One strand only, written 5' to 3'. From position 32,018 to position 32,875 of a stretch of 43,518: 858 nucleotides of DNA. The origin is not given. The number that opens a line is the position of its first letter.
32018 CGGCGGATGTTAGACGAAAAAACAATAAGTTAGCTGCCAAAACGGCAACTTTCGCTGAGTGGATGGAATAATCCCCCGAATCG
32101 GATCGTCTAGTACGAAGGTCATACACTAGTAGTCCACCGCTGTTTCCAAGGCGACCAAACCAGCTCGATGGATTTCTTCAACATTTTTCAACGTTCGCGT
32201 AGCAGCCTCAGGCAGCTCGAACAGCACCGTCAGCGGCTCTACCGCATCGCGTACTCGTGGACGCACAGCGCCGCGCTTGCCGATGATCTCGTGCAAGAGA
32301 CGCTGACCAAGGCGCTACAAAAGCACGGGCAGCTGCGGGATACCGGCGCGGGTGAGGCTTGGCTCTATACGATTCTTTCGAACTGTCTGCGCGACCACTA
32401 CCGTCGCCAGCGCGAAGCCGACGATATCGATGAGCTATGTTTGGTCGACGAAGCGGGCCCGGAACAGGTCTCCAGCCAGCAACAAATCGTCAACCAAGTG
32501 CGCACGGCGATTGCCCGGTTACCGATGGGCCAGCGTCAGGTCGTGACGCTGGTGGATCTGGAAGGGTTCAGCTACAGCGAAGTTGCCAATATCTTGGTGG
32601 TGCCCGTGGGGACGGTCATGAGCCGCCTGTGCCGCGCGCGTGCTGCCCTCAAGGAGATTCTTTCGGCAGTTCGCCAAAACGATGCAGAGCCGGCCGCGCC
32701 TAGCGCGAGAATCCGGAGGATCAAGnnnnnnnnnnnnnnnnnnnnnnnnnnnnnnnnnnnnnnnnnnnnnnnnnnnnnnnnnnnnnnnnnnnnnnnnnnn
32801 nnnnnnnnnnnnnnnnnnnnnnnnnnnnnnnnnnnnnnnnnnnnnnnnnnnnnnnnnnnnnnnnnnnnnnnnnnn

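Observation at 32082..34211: ECF sigma factor controlled by an anti-sigma factor with a periplasmic DsrE/DsrF-like sensor domain, plus a paralogous DsrE-like lipoprotein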

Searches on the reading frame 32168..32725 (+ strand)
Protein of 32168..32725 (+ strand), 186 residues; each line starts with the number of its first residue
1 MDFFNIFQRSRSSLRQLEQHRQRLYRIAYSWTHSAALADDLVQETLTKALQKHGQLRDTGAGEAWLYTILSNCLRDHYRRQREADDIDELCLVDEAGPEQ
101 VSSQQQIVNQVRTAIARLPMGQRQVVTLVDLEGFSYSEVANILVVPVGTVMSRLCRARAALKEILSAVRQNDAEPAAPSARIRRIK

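Call 3: search_protein_families(library=pfam, proteins=[window:32168-32725:+], max_evalue=1)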
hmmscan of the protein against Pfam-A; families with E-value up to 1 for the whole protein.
window:32168-32725:+ (186 aa): 6 families
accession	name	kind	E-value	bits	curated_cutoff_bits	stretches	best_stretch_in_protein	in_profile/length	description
PF04542.20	Sigma70_r2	-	7e-16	58.2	24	1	18-82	3-69/71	Sigma-70 region 2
PF08281.18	Sigma70_r4_2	-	2.2e-15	56.5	25.7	1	110-161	3-54/54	Sigma-70, region 4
PF04545.22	Sigma70_r4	-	9e-10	38.4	24.1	1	114-163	1-50/50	Sigma-70, region 4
PF22029.2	PhyR_sigma2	-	2.3e-06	28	27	1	22-70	6-54/55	Sigma2 domain of PhyR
PF07638.17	Sigma70_ECF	-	0.00013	22.4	21.1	1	76-163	89-181/185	ECF sigma factor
PF22233.2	PhyR_sigma-like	-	0.00062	20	27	1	121-151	7-37/50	Response regulator PhyR, sigma-like domain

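Call 4: search_protein_families(library=ncbifam, proteins=[window:32168-32725:+], max_evalue=1)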
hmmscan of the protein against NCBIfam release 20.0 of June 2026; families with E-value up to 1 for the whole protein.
window:32168-32725:+ (186 aa): 97 families (the best 25 are shown)
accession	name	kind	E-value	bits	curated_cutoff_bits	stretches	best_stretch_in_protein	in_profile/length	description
NF009164.0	PRK12511.1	equivalog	1.1e-33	116.3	185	1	22-168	15-162/182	RNA polymerase sigma factor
NF058625.1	sigma_PG0214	equivalog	1.6e-29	102.8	130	1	17-171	10-167/170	GFO_1088 family ECF-type sigma factor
NF007225.0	PRK09643.1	equivalog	2e-28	99.5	190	1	17-176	33-193/204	RNA polymerase sigma factor SigM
TIGR02947.1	SigH_actino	hypoth_equivalog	1.7e-27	96.4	251.55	1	19-169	19-183/193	RNA polymerase sigma-70 factor, TIGR02947 family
NF009198.0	PRK12546.1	equivalog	4.4e-27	95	270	1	12-169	8-165/188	RNA polymerase sigma factor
TIGR02983.1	SigE-fam_strep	subfamily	5.4e-27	94.7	141.55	1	17-165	12-158/162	SigE family RNA polymerase sigma factor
NF009199.0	PRK12547.1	subfamily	8.4e-27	93.8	219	1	25-181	20-176/184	RNA polymerase sigma factor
TIGR02959.1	SigZ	equivalog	1.3e-26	93.5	168.65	1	18-167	2-150/170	RNA polymerase sigma factor SigZ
NF009166.1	PRK12513.1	equivalog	5.4e-26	91.5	206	1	18-169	29-190/193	RNA polymerase sigma factor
NF007229.0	PRK09647.1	equivalog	5.8e-26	91.2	265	1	17-174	50-211/220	RNA polymerase sigma factor SigE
NF009192.0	PRK12540.1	equivalog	5.9e-26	91.2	307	1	26-175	20-169/182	RNA polymerase sigma factor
TIGR02937.1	sigma70-ECF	superfamily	8.2e-26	90.6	42.9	1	17-165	7-165/165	sigma-70 family RNA polymerase sigma factor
NF009170.0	PRK12517.1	subfamily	1.3e-25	89.9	197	1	19-170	31-181/188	RNA polymerase sigma factor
NF009169.0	PRK12516.1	equivalog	2.2e-25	89.2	321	1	24-182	23-181/188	RNA polymerase sigma factor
TIGR02950.1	SigM_subfam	subfamily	8.6e-24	84.2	147.95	1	18-165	7-158/159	RNA polymerase sigma factor, SigM family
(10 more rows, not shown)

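Call 44: search_solved_structures(query=window:32168-32725:+, max_evalue=0.00001)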
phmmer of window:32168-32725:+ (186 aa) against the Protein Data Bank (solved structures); distinct sequences matched with E-value up to 0.00001: 21.
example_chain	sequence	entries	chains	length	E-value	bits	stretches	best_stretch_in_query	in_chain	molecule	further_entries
6jcy_F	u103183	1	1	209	9.3e-22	81.2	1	23-170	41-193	ECF RNA polymerase sigma factor SigH,ECF RNA polymerase sigma factor SigE,ECF RNA polymera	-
9m9d_F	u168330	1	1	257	4.6e-21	78.9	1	17-169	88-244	ECF RNA polymerase sigma factor SigE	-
9m9e_F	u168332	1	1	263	4.9e-21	78.8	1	17-169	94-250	ECF RNA polymerase sigma factor SigE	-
9m98_F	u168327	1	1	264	4.9e-21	78.8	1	17-169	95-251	ECF RNA polymerase sigma factor SigE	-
5zx2_F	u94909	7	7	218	2.4e-17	66.8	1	23-170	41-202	ECF RNA polymerase sigma factor SigH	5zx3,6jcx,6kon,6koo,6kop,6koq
8z6g_B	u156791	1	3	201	4.9e-17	65.8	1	20-168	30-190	RNA polymerase sigma factor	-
6in7_B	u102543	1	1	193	5.6e-17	65.6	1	20-166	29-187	RNA polymerase sigma-H factor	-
5uxx_A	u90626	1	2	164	6.5e-16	62.1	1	23-167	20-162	RNA polymerase sigma factor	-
6dv9_F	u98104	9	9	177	7.7e-13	52.2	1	17-165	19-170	ECF RNA polymerase sigma factor SigL | RNA polymerase sigma factor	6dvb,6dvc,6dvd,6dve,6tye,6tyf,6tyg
1or7_A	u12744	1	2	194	8.4e-13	52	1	38-163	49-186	RNA polymerase sigma-E factor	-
6jbq_F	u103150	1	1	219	1.1e-12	51.7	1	38-163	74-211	ECF RNA polymerase sigma-E factor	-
4cxf_A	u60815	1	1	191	2.4e-11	47.3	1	18-167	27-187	RNA POLYMERASE SIGMA FACTOR CNRH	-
5wuq_A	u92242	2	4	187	1.3e-10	45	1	19-165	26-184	ECF RNA polymerase sigma factor SigW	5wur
7qh5_A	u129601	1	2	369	1.3e-10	44.9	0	18-98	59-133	RNA polymerase sigma factor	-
5fgm_A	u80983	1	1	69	1.1e-09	41.8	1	110-165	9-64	ECF RNA polymerase sigma factor SigR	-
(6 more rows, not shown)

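Call 71: search_dna_similar(query=window:32168-32725:+, collection=plasmids, mode=protein, max_rows=40, max_evalue=1e-10)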
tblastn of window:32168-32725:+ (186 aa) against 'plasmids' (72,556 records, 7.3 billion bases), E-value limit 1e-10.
Records with a match: 653; places in all: 735; records where one place covers at least 80% of the query: 160.
Best place of each record, by identity: <60% 653.
By first word of the organism name: Rhizobium 145; Sinorhizobium 143; Phaeobacter 49; Pantoea 34; Paracoccus 20; Azospirillum 17; Sphingomonas 16; Agrobacterium 13; Ralstonia 11; Ensifer 11; and 69 more.
By predicted mobility (MOB-suite, as given by PLSDB): non-mobilizable 396; mobilizable 131; conjugative 126.
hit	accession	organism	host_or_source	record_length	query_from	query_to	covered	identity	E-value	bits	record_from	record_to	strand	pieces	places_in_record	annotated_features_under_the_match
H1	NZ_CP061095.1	Roseomonas marmotae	Marmota himalayana,pure culture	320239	15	186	92%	39.1%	1e-16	84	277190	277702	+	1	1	RNA polymerase sigma factor | anti-sigma factor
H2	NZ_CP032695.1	Rhizobium jaguaris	Calliandra grandiflora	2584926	2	186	99%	35.1%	1e-11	69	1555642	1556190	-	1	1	none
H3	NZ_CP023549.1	Rhodobacter sp. CZR27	cell culture,paddy soil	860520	24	182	85%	40.5%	8e-16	81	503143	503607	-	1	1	sigma-70 family RNA polymerase sigma factor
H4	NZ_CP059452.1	Azospirillum brasilense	Prokaryotes,soil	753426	16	184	91%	37.1%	2e-19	92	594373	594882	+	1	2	sigma-70 family RNA polymerase sigma factor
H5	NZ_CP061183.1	Roseomonas haemaphysalidis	tick,pure culture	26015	6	186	97%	34.4%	4e-15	79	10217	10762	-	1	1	sigma-70 family RNA polymerase sigma factor | anti-sigma factor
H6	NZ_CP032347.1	Azospirillum brasilense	soil sample,Agricultural field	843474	16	184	91%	36.6%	7e-18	87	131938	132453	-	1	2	sigma-70 family RNA polymerase sigma factor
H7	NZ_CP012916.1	Azospirillum brasilense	Digitaria eriantha,microbe,root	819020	16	184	91%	36.6%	8e-18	87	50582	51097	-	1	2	sigma-70 family RNA polymerase sigma factor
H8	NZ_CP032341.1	Azospirillum brasilense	soil sample,Agricultural field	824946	16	184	91%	36.6%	8e-18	87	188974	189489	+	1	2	sigma-70 family RNA polymerase sigma factor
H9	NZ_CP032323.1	Azospirillum argentinense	soil sample,Agricultural field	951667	16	184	91%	36.6%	1e-17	87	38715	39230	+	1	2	sigma-70 family RNA polymerase sigma factor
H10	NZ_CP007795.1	Azospirillum argentinense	Triticum aestivum L.,Root,wheat ...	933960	16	184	91%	36.6%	1e-17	87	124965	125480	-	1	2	sigma-70 family RNA polymerase sigma factor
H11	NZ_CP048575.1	Agrobacterium tumefaciens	walnut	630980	14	186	93%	35.8%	1e-11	69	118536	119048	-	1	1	RNA polymerase sigma factor | anti-sigma factor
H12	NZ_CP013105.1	Paraburkholderia caribensis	-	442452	17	182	89%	37.1%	6e-18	87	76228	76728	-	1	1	RNA polymerase sigma factor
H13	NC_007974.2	Cupriavidus metallidurans CH34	-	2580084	14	186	93%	35.5%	9e-15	78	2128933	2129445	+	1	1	none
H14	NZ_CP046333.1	Cupriavidus metallidurans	sedimentation pond in a zinc factory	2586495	14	186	93%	35.5%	9e-15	78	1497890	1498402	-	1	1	none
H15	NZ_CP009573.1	Sphingomonas taxi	Plant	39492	24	181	85%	38.8%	1e-17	87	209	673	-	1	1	RNA polymerase sigma factor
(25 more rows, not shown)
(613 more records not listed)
